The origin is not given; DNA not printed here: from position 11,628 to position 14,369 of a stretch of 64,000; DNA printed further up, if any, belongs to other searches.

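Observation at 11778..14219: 813-aa zinc-ribbon protein of unknown function wedged between the glycan operon and the R-M operon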

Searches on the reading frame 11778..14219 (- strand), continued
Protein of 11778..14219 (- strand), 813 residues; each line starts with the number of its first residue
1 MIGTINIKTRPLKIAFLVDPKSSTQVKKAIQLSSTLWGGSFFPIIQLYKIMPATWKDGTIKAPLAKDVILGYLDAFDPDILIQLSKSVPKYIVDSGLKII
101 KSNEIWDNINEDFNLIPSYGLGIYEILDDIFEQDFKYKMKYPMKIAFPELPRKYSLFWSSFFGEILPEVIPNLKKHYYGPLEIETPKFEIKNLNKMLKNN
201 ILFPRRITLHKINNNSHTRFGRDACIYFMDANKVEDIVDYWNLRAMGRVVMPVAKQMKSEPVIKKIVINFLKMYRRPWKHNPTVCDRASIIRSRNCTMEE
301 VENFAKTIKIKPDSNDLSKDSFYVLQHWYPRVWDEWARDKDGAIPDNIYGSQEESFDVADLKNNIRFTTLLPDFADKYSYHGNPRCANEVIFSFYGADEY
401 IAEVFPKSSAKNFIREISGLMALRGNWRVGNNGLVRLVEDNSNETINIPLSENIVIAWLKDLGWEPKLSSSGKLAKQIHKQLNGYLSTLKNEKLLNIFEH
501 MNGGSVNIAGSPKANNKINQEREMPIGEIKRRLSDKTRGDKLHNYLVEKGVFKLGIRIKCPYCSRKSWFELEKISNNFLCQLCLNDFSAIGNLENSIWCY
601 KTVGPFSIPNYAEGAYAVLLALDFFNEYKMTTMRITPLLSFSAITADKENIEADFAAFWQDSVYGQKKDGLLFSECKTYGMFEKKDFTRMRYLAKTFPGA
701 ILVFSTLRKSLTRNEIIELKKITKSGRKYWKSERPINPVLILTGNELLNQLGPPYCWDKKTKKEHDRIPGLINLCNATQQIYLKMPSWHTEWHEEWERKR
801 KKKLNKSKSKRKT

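Call 22: predict_structure(alignment_id=A1)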
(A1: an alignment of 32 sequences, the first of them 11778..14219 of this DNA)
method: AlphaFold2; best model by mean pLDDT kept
length: 813 residues; sequences in the alignment: 32
mean_pLDDT: 85.6   pTM: 0.81
mean pLDDT of the five models: 85.6, 82.8, 80.6, 79.9, 76.3
residues with pLDDT >= 90: 394; 70-90: 328; 50-70: 79; < 50: 12
segments of 3 or more residues with pLDDT < 50: 219-221, 421-424, 731-733
pLDDT, mean of each block of 10 residues (from residue 1): 85 96 97 96 94 72 87 92 96 90 83 76 92 69 86 95 93 90 92 90 94 70 83 96 91 94 93 87 86 92 93 85 84 71 81 80 73 78 87 80 81 79 65 85 80 93 92 91 87 87 64 57 85 71 89 91 89 86 88 87 83 84 84 89 93 94 72 92 95 92 94 96 81 73 93 89 84 93 90 80 77 52
secondary structure, 60 per line:
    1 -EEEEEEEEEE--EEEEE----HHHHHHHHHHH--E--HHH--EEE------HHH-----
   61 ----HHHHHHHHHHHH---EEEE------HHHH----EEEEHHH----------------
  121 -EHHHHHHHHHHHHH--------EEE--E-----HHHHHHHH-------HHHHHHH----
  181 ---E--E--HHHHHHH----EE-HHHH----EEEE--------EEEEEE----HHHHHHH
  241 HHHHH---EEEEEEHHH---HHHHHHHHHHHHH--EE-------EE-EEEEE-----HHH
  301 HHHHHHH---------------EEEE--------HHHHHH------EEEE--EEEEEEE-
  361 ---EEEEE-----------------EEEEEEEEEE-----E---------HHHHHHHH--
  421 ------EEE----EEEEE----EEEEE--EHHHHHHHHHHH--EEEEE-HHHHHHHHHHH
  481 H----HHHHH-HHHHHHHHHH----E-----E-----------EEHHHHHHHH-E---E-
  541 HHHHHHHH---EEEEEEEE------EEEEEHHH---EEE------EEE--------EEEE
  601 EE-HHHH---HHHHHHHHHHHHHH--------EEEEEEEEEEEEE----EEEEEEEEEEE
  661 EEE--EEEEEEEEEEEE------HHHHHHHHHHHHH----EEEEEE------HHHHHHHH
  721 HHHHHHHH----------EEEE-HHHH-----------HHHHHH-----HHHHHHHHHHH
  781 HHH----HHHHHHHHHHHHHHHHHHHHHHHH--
elements in order (helices of 4 or more, strands of 3 or more residues): E2-11 E14-18 H23-33 E44-46 H65-76 E80-83 H90-93 E98-101 H123-135 E144-146 H155-162 H170-176 H190-196 H204-207 E212-215 E224-229 H234-245 E249-254 H261-273 E288-292 H298-307 E323-326 H335-340 E347-350 E353-359 E364-368 E386-395 H411-418 E427-429 E434-438 E443-447 H451-461 E464-468 H470-481 H486-490 H492-501 H526-533 H541-548 E552-559 E566-570 E577-579 E586-588 E597-602 H604-607 H611-624 E633-645 E650-663 E666-677 H684-696 E701-706 H713-728 E739-742 H744-747 H759-764 H770-783 H788-811
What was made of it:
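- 11778..14219 (-): Complete gene for the 813-aa protein (stop codon 11778-11780). AF2 model: pLDDT 85.6, pTM 0.81 (call 22).
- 11970..12431 (-): Residues 597-750: PD-(D/E)xK (restriction-endonuclease-like) nuclease domain, alpha611-624 / beta633-645 / beta650-663 / beta666-677 / alpha684-696 / beta701-706. call 22 (topology).
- On PD-(D/E)xK nuclease superfamily: The AF2 secondary structure shows alpha611-624, beta633-645, beta650-663, beta666-677, alpha684-696, beta701-706 with block pLDDT mostly 84-96 (call 22).
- AF2 model with pLDDT 85.6 and pTM 0.81, showing alpha-beta-beta-beta-alpha-beta topology at residues 611-706 (call 22).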

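Call 24: search_protein_representatives(alignment_id=A1)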
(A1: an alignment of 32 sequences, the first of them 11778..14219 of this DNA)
Query: 32 sequences, 816 profile positions. Proteins with E-value up to 0.001 (for the whole library): 2914; up to 1e-10: 1758; up to 1e-30: 777. The best 150 are listed.
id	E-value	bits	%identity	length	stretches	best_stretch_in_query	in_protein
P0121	0.0e+00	1341.7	-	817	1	1-808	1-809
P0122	0.0e+00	1060.8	-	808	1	1-808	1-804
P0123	0.0e+00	1043.1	-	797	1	1-811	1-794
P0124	0.0e+00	1034.5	-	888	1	111-803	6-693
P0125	1.2e-295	999.3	-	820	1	1-807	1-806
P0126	8.6e-288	973.3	-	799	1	12-805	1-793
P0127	1.7e-283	959.1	-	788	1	6-804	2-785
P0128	1.6e-282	955.9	-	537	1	1-534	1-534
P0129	6.0e-275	930.8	-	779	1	17-804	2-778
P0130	1.1e-273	926.6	-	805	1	1-808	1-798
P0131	8.6e-270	913.7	-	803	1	1-812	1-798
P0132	2.6e-267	905.5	-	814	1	1-809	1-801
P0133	8.9e-262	887.2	-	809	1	3-805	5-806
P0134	6.9e-255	864.5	-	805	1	1-810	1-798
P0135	6.7e-254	861.2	-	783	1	1-810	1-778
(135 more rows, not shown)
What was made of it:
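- The family comprises 2,914 clusters at 50% identity (call 24).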

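Call 26: fold_search(model_id=the predicted structure, library=pdb)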
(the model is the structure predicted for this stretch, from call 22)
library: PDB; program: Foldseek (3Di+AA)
matches with E <= 10: 673; with E <= 0.001: 1
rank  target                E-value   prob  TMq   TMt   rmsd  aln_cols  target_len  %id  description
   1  9u49_A                3.0e-04  0.97  0.18  0.31  19.1       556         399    8  crystal structure of Cdn1 in complex with cA4 (released 2026-02-04)
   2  5j72_A                1.5e-02  0.82  0.15  0.18  10.2       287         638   11  Cwp6 from Clostridium difficile (released 2017-02-08)
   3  8q44_B                2.0e-02  0.44  0.17  0.28  21.2       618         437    8  Crystal structure of cA4-bound Can2 (E364R) in complex with oligo-T DNA (released 2023-11-22)
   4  8q42_A                2.1e-02  0.47  0.18  0.29  19.4       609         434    9  Crystal structure of cA4-bound Can2 (E341A) in complex with oligo-A DNA (released 2023-11-22)
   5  8q3y_A                2.2e-02  0.60  0.19  0.32  19.8       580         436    9  Crystal structure of apo Can2 from Thermoanaerobacter brockii (released 2023-11-22)
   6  8q41_B                2.3e-02  0.87  0.11  0.20   5.6       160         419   10  Crystal structure of Can2 (E341A) bound to cA4 and TTTAAA ssDNA (released 2023-11-22)
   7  4a8p_B                3.1e-02  0.25  0.08  0.15  12.6       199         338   12  Crystal structure of putrescine transcarbamylase from Enterococcus faecalis with N5-(phosphonoacetyl)-L-ornithine (released 2012-02-15)
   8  8q3z_A                5.1e-02  0.89  0.09  0.16   5.2       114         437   14  Crystal structure of cA4-bound Can2 from Thermoanaerobacter brockii (released 2023-11-22)
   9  4f0q_D                6.8e-02  0.87  0.12  0.21  10.6       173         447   14  MspJI Restriction Endonuclease - P21 Form (released 2012-08-08)
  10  6yy1_C                7.6e-02  0.12  0.08  0.16  14.8       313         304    9  Arabidopsis aspartate transcarbamoylase in apo state (released 2021-03-03)
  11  2w4i_B                8.0e-02  0.13  0.09  0.21  17.4       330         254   10  Crystal structure of Helicobacter pylori glutamate racemase in complex with D-Glutamate and an inhibitor (released 2008-12-09)
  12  4f0p_A                9.0e-02  0.72  0.09  0.15   9.4       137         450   14  MspJI Restriction Endonuclease - P31 Form (released 2012-08-08)
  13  4oc8_A                1.1e-01  0.84  0.09  0.18   3.6        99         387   15  DNA modification-dependent restriction endonuclease AspBHI (released 2014-03-19)
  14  4f0p_C                1.3e-01  0.21  0.10  0.17  22.0       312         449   10  MspJI Restriction Endonuclease - P31 Form (released 2012-08-08)
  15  2jfx_A                1.3e-01  0.12  0.09  0.21  17.0       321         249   10  Crystal structure of Helicobacter pylori glutamate racemase in complex with D-Glutamate (released 2007-07-03)
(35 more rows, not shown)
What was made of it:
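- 11970..12431 (-): Call 26: Foldseek hits Cdn1 9u49 E 3e-4, Can2, MspJI, AspBHI, SfsA, Mus81.
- On PD-(D/E)xK nuclease superfamily: The top Foldseek PDB hits are PD-(D/E)xK enzymes (call 26).
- On Can2/Card1/Cdn1 (CARF-nuclease): One caveat: lobe 2 may still have contributed to the full-length alignment with Cdn1 (call 26).
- Foldseek against PDB gives top hits that are all PD-(D/E)xK enzymes: Cdn1 at E 3e-4 and prob 0.97, then Can2, MspJI, AspBHI, SfsA and Mus81 (call 26). The best PDB matches of the full model are Cdn1 with cA4 (E 3e-4) and several Can2 structures, with alignments spanning 556-618 columns, so an N-terminal alpha/beta domain and the C-terminal nuclease align in the same order (call 26).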

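Call 27: search_solved_structures(query=A1, max_evalue=10, show_alignments=3)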
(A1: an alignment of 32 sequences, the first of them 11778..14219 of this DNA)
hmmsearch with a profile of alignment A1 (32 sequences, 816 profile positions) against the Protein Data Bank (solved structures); distinct sequences matched with E-value up to 10: 5.
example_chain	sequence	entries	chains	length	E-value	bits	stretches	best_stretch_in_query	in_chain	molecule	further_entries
5f28_E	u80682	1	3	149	0.79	10.8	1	180-248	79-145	Focal adhesion kinase 1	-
1ow6_A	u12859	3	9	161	0.94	10.6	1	180-248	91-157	Focal adhesion kinase 1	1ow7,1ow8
1k04_A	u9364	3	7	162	0.95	10.6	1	180-248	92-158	FOCAL ADHESION KINASE 1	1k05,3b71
7w7z_A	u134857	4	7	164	0.98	10.5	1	180-248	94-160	Isoform 5 of Focal adhesion kinase 1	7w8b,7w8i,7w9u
3s9o_A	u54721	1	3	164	0.98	10.5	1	180-248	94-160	Focal adhesion kinase 1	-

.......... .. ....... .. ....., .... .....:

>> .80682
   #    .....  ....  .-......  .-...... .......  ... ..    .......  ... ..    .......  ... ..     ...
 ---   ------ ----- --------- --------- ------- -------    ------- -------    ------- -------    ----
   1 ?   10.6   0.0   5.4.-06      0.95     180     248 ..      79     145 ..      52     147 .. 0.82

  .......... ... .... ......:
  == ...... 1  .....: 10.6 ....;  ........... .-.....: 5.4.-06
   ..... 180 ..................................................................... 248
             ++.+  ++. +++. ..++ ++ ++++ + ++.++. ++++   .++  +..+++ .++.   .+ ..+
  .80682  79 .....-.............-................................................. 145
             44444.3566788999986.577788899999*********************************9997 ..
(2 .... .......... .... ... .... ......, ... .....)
